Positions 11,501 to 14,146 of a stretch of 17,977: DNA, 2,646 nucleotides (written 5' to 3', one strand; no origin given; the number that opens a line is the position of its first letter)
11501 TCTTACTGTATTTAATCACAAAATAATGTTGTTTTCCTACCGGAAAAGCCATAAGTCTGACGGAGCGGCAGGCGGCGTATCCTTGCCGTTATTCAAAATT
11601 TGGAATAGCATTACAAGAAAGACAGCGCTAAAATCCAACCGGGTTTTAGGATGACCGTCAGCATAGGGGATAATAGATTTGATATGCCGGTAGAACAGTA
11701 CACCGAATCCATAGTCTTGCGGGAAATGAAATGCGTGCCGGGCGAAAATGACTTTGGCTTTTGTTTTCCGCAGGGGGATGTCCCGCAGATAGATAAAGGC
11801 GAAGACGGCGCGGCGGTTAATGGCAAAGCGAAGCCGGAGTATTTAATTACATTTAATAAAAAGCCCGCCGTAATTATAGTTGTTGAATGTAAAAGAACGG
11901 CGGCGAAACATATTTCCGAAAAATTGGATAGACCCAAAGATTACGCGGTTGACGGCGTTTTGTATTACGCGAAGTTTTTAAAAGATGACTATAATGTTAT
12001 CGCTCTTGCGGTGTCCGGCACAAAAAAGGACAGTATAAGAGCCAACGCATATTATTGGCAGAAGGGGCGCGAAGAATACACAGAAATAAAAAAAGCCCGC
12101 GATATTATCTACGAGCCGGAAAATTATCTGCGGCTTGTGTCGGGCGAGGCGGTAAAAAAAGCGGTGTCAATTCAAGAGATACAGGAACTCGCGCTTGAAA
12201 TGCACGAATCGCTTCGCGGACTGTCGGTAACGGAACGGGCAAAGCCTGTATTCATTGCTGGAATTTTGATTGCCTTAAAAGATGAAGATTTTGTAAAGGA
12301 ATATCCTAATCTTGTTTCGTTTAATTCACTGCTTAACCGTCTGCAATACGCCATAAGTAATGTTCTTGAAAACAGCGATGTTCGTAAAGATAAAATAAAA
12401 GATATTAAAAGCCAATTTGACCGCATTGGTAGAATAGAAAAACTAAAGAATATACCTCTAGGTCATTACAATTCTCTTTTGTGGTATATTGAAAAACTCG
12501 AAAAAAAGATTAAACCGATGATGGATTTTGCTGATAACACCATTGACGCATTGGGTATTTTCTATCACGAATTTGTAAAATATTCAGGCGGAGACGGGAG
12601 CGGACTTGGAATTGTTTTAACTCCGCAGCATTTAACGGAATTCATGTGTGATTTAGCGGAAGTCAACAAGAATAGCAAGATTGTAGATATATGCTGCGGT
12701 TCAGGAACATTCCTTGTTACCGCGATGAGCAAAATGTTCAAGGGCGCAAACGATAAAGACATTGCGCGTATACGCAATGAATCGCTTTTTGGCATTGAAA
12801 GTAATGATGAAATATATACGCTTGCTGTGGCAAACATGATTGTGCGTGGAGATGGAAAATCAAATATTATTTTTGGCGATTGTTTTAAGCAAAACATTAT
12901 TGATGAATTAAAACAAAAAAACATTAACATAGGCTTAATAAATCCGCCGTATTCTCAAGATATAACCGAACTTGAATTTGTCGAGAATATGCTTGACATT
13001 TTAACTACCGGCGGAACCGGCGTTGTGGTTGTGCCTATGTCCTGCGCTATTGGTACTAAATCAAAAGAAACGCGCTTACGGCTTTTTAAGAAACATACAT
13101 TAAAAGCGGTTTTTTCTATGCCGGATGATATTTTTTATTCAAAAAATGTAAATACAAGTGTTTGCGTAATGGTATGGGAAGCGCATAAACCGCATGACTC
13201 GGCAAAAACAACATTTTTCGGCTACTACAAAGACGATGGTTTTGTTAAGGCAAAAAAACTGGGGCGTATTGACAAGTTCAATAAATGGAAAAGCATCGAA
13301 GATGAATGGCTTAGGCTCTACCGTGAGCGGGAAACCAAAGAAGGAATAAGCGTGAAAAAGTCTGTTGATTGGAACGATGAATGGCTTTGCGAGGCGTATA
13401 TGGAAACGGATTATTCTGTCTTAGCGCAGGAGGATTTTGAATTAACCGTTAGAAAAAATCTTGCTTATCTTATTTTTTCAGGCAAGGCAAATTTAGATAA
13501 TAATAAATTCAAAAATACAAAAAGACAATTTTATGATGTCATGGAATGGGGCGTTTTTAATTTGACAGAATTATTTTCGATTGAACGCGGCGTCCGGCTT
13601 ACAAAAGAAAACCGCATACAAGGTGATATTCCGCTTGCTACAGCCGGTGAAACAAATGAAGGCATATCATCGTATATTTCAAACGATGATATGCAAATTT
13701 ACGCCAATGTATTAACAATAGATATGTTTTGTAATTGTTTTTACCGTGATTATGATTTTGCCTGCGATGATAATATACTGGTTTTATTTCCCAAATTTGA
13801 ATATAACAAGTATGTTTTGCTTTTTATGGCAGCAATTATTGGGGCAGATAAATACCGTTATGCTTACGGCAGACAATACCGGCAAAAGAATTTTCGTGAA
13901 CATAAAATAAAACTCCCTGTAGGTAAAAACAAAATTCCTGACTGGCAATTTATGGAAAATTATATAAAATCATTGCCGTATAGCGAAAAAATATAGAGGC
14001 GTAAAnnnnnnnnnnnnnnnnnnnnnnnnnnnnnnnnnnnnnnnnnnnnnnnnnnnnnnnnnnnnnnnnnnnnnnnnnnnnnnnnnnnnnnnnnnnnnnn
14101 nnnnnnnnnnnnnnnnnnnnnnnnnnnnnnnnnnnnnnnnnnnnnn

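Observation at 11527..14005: An AT-rich island encoding a solitary fused nuclease-methyltransferase-TRD (Type IIG-like) restriction-modification enzyme, jammed against murI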

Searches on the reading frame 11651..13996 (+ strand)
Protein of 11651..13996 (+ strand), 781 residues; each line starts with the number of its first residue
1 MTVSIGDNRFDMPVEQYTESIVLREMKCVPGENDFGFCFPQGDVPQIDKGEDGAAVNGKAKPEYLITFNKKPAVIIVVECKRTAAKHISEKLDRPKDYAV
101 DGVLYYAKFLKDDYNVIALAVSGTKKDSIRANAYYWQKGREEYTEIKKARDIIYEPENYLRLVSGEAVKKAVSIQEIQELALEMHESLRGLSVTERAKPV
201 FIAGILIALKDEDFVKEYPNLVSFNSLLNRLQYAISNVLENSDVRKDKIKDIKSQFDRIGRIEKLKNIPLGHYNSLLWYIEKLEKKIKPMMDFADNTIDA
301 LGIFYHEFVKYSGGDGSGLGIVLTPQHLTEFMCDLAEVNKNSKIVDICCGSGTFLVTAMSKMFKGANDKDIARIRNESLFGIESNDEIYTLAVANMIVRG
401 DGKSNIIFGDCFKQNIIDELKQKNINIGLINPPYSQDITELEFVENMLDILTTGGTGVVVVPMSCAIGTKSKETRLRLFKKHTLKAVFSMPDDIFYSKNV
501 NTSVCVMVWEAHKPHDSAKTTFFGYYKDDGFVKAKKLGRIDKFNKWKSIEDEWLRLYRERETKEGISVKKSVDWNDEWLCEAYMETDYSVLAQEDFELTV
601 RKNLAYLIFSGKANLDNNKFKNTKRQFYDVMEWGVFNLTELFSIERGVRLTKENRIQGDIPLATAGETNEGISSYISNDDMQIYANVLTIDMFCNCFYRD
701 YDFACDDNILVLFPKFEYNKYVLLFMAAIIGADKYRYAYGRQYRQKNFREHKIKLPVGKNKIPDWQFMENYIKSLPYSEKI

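Call 6: search_protein_families(library=pfam, proteins=[window:11651-13996:+], max_evalue=1)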
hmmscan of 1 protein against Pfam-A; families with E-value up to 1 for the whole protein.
window:11651-13996:+ (781 aa): 6 families
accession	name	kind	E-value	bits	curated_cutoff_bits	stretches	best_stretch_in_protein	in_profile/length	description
PF02384.22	N6_Mtase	-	1.9e-27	96.9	20.4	1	298-539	3-259/311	N-6 DNA Methylase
PF01420.25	Methylase_S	-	3.8e-11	43.9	22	1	632-773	3-154/168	Type I restriction modification DNA specificity domain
PF05175.20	MTS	-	0.0014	18.7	23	1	331-461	22-140/170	Methyltransferase small domain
PF01170.24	UPF0020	-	0.0037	17.4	22.3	1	328-447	16-144/197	RMKL-like, methyltransferase domain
PF01135.25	PCMT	-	0.0051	17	20.3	1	326-403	59-134/210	Protein-L-isoaspartate(D-aspartate) O-methyltransferase (PCMT)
PF21974.1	SPN1_m3Gcap_bd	-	0.019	15.4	27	0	73-108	127-162/179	Snurportin1, m3G cap-binding domain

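Call 7: search_protein_families(library=ncbifam, proteins=[window:11651-13996:+], max_evalue=1)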
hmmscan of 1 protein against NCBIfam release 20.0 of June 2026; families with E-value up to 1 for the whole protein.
window:11651-13996:+ (781 aa): 12 families
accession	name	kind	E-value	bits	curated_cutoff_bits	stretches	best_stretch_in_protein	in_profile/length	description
NF047738.1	antiphage_MADS2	equivalog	3.9e-08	32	720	1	292-370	285-361/654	methylation-associated defense system DNA methyltransferase MAD2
TIGR03534.1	RF_mod_PrmC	equivalog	1.5e-07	31.1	199.1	1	322-436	66-168/253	peptide chain release factor N(5)-glutamine methyltransferase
TIGR02987.1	met_A_Alw26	exception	6.2e-05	21.9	353.5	1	324-436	8-124/523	Alw26I/Eco31I/Esp3I family type II restriction adenine-specific DNA-methyltransferase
TIGR00080.1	pimt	equivalog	0.00097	19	159.05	1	326-403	63-138/216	protein-L-isoaspartate O-methyltransferase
NF001244.0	PRK00216.1-5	equivalog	0.0098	15.2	216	1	332-362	40-70/236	bifunctional demethylmenaquinone methyltransferase/2-methoxy-6-polyprenyl-1,4-benzoquinol methylase UbiE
TIGR01934.1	MenG_MenH_UbiE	subfamily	0.023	14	158.35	1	332-360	31-59/223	ubiquinone/menaquinone biosynthesis methyltransferase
TIGR03533.1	L3_gln_methyl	equivalog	0.034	13.5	229.7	1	334-436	115-201/284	50S ribosomal protein L3 N(5)-glutamine methyltransferase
NF045667.1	MTase_DVU1556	equivalog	0.056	12.9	155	1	327-353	9-35/213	DVU_1556 family methyltransferase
TIGR01177.1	TIGR01177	hypoth_equivalog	0.061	12.6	316.55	1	327-358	169-200/330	TIGR01177 family methyltransferase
TIGR03704.1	PrmC_rel_meth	equivalog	0.071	12.5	248.8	1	322-362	63-107/251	putative protein N(5)-glutamine methyltransferase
TIGR00536.1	hemK_fam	subfamily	0.11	11.6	115.5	1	334-434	108-192/286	HemK family protein methyltransferase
TIGR02469.1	CbiT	equivalog_domain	0.12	12.6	78.3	1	335-365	14-44/124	precorrin-6Y C5,15-methyltransferase (decarboxylating) subunit CbiT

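Call 8: search_protein_families(library=padloc, proteins=[window:11651-13996:+], max_evalue=1)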
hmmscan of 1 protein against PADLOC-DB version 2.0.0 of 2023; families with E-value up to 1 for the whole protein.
window:11651-13996:+ (781 aa): 40 families (the best 25 are shown)
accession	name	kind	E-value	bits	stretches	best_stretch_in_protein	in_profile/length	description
PDLC03608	REase_MTase_IIG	-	9e-98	326.4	1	60-608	58-610/614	Type IIG restriction enzyme-methyltransferase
PDLC03602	REase_MTase_IIG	-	2.3e-66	222.8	1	88-607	83-618/637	Type IIG restriction enzyme-methyltransferase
PDLC03619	REase_MTase_IIG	-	8.3e-55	184.2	1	389-621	2-263/274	Type IIG restriction enzyme-methyltransferase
PDLC03616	REase_MTase_IIG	-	2.6e-48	162.9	1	294-536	364-618/721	Type IIG restriction enzyme-methyltransferase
PDLC03021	MTase_I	-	2.6e-29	100.4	1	296-555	141-417/491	Type I methyltransferase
PDLC03591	Specificity_II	-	2.5e-24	83.9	1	625-773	174-325/341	Type II specificity subunit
PDLC04134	mad2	-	1e-23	82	1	280-517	231-449/492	mads_2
PDLC03026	MTase_I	-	1.2e-16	59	1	291-521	113-367/487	Type I methyltransferase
PDLC03029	MTase_I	-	6e-16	56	2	315-437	172-294/661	Type I methyltransferase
PDLC03025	MTase_I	-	2.5e-15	54.2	1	285-435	127-279/569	Type I methyltransferase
PDLC03218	MTase_II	-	3.1e-15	53.8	1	316-439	261-387/532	Type II methyltransferase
PDLC03335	MTase_II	-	1.2e-13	48.6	1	245-435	7-206/607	Type II methyltransferase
PDLC03031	MTase_I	-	3.2e-12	43.5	2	288-439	156-300/834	Type I methyltransferase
PDLC03030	MTase_I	-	4.8e-12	43.1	2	298-427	310-449/670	Type I methyltransferase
PDLC03357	MTase_II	-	4.4e-11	39.9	2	433-510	256-333/620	Type II methyltransferase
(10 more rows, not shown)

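Call 9: search_solved_structures(query=window:11651-13996:+, max_evalue=0.01, show_alignments=2)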
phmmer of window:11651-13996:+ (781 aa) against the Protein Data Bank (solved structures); distinct sequences matched with E-value up to 0.01: 8.
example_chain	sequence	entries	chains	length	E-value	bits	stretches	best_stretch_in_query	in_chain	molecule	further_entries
2okc_A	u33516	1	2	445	2.1e-15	59.1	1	298-509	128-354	Type I restriction enzyme StySJI M protein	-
3khk_A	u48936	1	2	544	7.8e-06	27.4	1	298-436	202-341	Type I restriction-modification system methylation subunit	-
3ufb_A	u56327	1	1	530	2.1e-05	26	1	307-437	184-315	Type I restriction-modification system methyltransferase subunit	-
5ybb_A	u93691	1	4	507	0.00019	22.8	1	298-435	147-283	Type I restriction-modification system methyltransferase subunit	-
7vru_A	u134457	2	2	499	0.00034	22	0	299-435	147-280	Site-specific DNA-methyltransferase (adenine-specific)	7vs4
2y7c_B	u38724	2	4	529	0.0011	20.3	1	439-507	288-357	TYPE I RESTRICTION ENZYME ECOKI M PROTEIN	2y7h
2ar0_A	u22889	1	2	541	0.0012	20.2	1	439-507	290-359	Type I restriction enzyme EcoKI M protein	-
5fa8_A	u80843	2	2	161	0.0023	19.2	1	322-418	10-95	Ribosomal protein L11 methyltransferase, putative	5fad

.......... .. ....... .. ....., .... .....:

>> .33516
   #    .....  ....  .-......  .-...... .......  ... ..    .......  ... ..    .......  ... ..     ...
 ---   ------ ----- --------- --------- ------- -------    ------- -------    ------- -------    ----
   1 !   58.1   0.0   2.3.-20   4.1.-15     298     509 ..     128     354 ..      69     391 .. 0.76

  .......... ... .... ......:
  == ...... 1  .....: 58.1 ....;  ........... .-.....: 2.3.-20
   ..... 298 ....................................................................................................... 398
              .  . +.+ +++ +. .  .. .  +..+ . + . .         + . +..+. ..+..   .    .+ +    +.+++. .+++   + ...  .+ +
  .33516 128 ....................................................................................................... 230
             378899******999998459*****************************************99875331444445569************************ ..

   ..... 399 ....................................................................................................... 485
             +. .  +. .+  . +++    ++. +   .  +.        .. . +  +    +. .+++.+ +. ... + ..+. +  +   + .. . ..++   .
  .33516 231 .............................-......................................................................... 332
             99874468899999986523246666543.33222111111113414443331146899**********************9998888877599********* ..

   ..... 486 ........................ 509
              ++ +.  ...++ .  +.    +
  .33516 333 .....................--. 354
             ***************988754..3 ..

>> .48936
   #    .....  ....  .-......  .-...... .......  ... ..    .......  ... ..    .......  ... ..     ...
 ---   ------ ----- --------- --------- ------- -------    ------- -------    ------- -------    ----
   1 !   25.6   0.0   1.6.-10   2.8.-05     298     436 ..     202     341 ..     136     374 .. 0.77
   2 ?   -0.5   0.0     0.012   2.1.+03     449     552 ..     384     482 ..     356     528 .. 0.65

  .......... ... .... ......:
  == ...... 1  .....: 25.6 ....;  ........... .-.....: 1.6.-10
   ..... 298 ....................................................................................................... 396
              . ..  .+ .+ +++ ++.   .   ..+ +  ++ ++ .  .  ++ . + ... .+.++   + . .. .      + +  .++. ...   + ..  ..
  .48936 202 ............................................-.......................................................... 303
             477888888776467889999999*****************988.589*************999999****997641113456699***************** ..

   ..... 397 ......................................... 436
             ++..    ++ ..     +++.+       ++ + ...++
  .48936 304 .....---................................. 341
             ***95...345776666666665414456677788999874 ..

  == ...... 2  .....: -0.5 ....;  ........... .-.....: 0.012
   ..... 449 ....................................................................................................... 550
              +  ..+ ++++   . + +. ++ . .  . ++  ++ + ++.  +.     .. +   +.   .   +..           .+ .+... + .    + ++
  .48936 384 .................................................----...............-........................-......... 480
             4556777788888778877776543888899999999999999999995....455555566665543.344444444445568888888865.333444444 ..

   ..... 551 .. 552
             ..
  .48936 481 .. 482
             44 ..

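Call 11: find_homologous_proteins(query=window:11651-13996:+, max_evalue=0.00001)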
Query window:11651-13996:+ (781 aa): 5726 proteins with E <= 0.00001 among 8000 candidates; the best 120 are listed.
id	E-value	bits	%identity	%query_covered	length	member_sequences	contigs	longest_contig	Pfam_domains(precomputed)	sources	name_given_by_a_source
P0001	0.0e+0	1768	100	99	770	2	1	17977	PF02384.23,PF01420.26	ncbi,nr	ncbi:MAG: N-6 DNA methylase [Spirochaetaceae bacterium]|nr:N-6 DNA methylase [Spirochaetaceae bacter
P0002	0.0e+0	1390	76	99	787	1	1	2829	PF02384.23,PF01420.26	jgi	jgi:type I restriction-modification system DNA methylase subunit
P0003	0.0e+0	1197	68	99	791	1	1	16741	PF02384.23,PF01420.26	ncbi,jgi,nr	ncbi:MAG: N-6 DNA methylase [Planctomycetaceae bacterium]|jgi:type I restriction-modification system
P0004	0.0e+0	1187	68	99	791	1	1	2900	PF02384.23,PF01420.26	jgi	jgi:type I restriction-modification system DNA methylase subunit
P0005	0.0e+0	1181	68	99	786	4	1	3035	PF02384.23,PF01420.26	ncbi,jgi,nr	ncbi:MAG: N-6 DNA methylase [Spirochaetia bacterium]|jgi:type I restriction-modification system DNA 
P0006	0.0e+0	1169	84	77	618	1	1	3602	PF02384.23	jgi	jgi:type I restriction-modification system DNA methylase subunit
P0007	0.0e+0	1166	84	77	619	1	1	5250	PF02384.23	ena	-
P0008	0.0e+0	1165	84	77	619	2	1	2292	PF02384.23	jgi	jgi:type I restriction-modification system DNA methylase subunit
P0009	0.0e+0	1162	83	77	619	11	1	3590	PF02384.23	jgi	jgi:16S rRNA G966 N2-methylase RsmD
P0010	0.0e+0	1161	83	77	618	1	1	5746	PF02384.23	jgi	jgi:SAM-dependent methyltransferase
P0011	0.0e+0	1153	80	79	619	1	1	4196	PF02384.23,PF01420.26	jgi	jgi:16S rRNA G966 N2-methylase RsmD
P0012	0.0e+0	1145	64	99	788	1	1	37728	PF02384.23,PF01420.26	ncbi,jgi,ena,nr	ncbi:MAG: N-6 DNA methylase [Planctomycetaceae bacterium]|nr:N-6 DNA methylase [Planctomycetaceae ba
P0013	0.0e+0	1143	67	97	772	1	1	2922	PF02384.23,PF01420.26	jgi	jgi:hypothetical protein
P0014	0.0e+0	1136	82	77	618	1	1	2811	PF02384.23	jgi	jgi:16S rRNA G966 N2-methylase RsmD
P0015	0.0e+0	1135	64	98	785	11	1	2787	PF05175.21,PF02384.23,PF01420.26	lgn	-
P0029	0.0e+0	1095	78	76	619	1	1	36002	PF02384.23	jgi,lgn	jgi:type I restriction-modification system DNA methylase subunit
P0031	0.0e+0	1088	79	77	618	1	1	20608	PF02384.23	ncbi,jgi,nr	ncbi:MAG: SAM-dependent methyltransferase [Treponema sp.]|jgi:16S rRNA G966 N2-methylase RsmD|nr:SAM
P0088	3.3e-276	936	53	99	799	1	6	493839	PF02384.23,PF01420.26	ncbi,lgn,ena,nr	ncbi:MAG: N-6 DNA methylase [Treponema sp.]|nr:N-6 DNA methylase [Treponema sp.]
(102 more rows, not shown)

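Call 12: find_encoding_contigs(protein=window:11651-13996:+, flank=10000, max_places=10)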
Protein window:11651-13996:+ (781 aa): no gene with exactly this product is on record in the collection.

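Call 17: find_encoding_contigs(protein=P0029, flank=6000, max_places=2)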
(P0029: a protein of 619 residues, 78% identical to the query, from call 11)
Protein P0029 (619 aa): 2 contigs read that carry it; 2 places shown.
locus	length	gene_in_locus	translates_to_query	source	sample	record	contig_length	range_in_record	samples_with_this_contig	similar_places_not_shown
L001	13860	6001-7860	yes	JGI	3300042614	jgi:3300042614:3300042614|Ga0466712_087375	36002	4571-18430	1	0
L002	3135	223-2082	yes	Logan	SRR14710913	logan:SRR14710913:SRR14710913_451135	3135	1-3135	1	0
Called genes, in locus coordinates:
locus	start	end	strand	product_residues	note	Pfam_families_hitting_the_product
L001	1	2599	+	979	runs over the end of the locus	PF00072:Response_reg, PF23198:PDE8A_N (faint), PF00989:PAS (weak), PF00512:HisKA, PF02518:HATPase_c, PF00072:Response_reg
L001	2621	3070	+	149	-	PF00583:Acetyltransf_1, PF13673:Acetyltransf_10, PF13508:Acetyltransf_7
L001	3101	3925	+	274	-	PF13489:Methyltransf_23, PF08241:Methyltransf_11, PF08242:Methyltransf_12, PF13649:Methyltransf_25, PF13847:Methyltransf_31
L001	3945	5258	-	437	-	PF00501:AMP-binding, PF14535:AMP-binding_C_2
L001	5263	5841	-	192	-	PF01558:POR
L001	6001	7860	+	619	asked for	PF02384:N6_Mtase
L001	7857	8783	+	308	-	PF01420:Methylase_S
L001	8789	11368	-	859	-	PF02190:LON_substr_bdg, PF00004:AAA, PF07728:AAA_5, PF22667:Lon_lid, PF05362:Lon_C, PF13541:ChlI (weak)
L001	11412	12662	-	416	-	PF06689:zf-C4_ClpX, PF00493:MCM, PF01078:Mg_chelatase (faint), PF05496:RuvB_N (weak), PF00004:AAA, PF07724:AAA_2, PF07728:AAA_5 (weak), PF10431:ClpB_D2-small, +2 more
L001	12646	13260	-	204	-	PF00574:CLP_protease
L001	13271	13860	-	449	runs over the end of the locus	PF05697:Trigger_N, PF00254:FKBP_C, PF05698:Trigger_C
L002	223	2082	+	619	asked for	PF02384:N6_Mtase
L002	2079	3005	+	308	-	PF01420:Methylase_S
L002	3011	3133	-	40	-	?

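Call 18: find_encoding_contigs(protein=P0031, flank=6000, max_places=2)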
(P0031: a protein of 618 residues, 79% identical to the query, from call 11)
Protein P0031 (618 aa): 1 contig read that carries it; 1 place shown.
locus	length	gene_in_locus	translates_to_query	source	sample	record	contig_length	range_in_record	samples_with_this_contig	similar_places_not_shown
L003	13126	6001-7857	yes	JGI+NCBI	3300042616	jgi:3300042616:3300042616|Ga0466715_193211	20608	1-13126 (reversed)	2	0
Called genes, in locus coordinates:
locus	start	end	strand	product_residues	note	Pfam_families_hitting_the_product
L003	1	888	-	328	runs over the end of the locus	PF13407:Peripla_BP_4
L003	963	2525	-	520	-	PF00005:ABC_tran, PF13304:AAA_21 (faint), PF00005:ABC_tran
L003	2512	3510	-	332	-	PF02653:BPD_transp_2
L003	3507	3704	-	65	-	-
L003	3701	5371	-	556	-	PF04055:Radical_SAM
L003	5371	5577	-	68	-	-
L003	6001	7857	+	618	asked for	PF02384:N6_Mtase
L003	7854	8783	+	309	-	PF01420:Methylase_S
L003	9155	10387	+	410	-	PF00375:SDF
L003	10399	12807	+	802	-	PF09371:Tex_N, PF22706:Tex_central_region, PF14639:YqgF (weak), PF16921:Tex_YqgF, PF14635:HHH_7, PF12836:HHH_3, PF17674:HHH_9, PF00575:S1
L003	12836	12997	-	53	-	-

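Call 19: find_encoding_contigs(protein=P0003, flank=6000, max_places=2)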
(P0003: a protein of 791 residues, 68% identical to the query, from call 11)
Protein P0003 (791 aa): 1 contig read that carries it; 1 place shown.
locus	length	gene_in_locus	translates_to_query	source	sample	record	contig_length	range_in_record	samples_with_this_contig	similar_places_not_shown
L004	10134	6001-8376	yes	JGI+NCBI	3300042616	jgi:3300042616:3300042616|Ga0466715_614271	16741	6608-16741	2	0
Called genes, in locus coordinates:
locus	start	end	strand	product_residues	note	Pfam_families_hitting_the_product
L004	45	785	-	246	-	-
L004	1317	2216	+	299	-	-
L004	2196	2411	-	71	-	-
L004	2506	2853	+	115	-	-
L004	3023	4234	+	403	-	PF13439:Glyco_transf_4, PF13579:Glyco_trans_4_4, PF20706:GT4-conflict (weak), PF00534:Glycos_transf_1, PF13692:Glyco_trans_1_4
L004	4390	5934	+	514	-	PF00682:HMGL-like, PF22617:HCS_D2, PF08502:LeuA_dimer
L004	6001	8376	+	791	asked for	PF02384:N6_Mtase, PF01420:Methylase_S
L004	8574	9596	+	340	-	PF02912:Phe_tRNA-synt_N, PF01409:tRNA-synt_2d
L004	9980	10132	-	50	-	?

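Call 24: search_solved_structures(query=A1, max_evalue=1)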
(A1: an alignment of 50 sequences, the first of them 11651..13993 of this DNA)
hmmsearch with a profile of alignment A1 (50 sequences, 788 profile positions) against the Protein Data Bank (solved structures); distinct sequences matched with E-value up to 1: 14.
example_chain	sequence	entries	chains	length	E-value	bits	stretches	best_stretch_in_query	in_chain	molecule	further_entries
2okc_A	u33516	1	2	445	1.7e-17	66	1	305-511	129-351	Type I restriction enzyme StySJI M protein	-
7bst_D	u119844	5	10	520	1.1e-09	40.1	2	298-442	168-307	Type I restriction enzyme EcoR124II M protein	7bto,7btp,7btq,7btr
8w0p_A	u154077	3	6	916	1.3e-09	39.9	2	442-524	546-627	RM.BsaXI | site-specific DNA-methyltransferase (adenine-specific)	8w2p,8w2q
5ybb_A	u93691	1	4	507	8.6e-09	37.2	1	306-504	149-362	Type I restriction-modification system methyltransferase subunit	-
3ufb_A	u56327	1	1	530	3.9e-07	31.7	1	323-446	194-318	Type I restriction-modification system methyltransferase subunit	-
3khk_A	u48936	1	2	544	1.9e-06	29.4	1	303-444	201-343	Type I restriction-modification system methylation subunit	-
2y7c_B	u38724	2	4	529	3.8e-06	28.4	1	445-513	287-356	TYPE I RESTRICTION ENZYME ECOKI M PROTEIN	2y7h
2ar0_A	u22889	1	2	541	4.1e-06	28.3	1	445-513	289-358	Type I restriction enzyme EcoKI M protein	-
3lkd_A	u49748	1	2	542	9.4e-05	23.8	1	295-445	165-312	Type I restriction-modification system methyltransferase subunit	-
7vru_B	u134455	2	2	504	0.00052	21.4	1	304-445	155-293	Site-specific DNA-methyltransferase (adenine-specific)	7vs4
7vru_A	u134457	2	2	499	0.00093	20.5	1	446-524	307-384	Site-specific DNA-methyltransferase (adenine-specific)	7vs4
5fa8_A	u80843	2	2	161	0.017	16.4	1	328-403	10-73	Ribosomal protein L11 methyltransferase, putative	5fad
5jwj_A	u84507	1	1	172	0.34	12.1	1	328-403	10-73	Protein-lysine N-methyltransferase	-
7udj_H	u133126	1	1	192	0.54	11.4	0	264-310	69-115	De novo designed helical repeat protein RPB_PEW3_R4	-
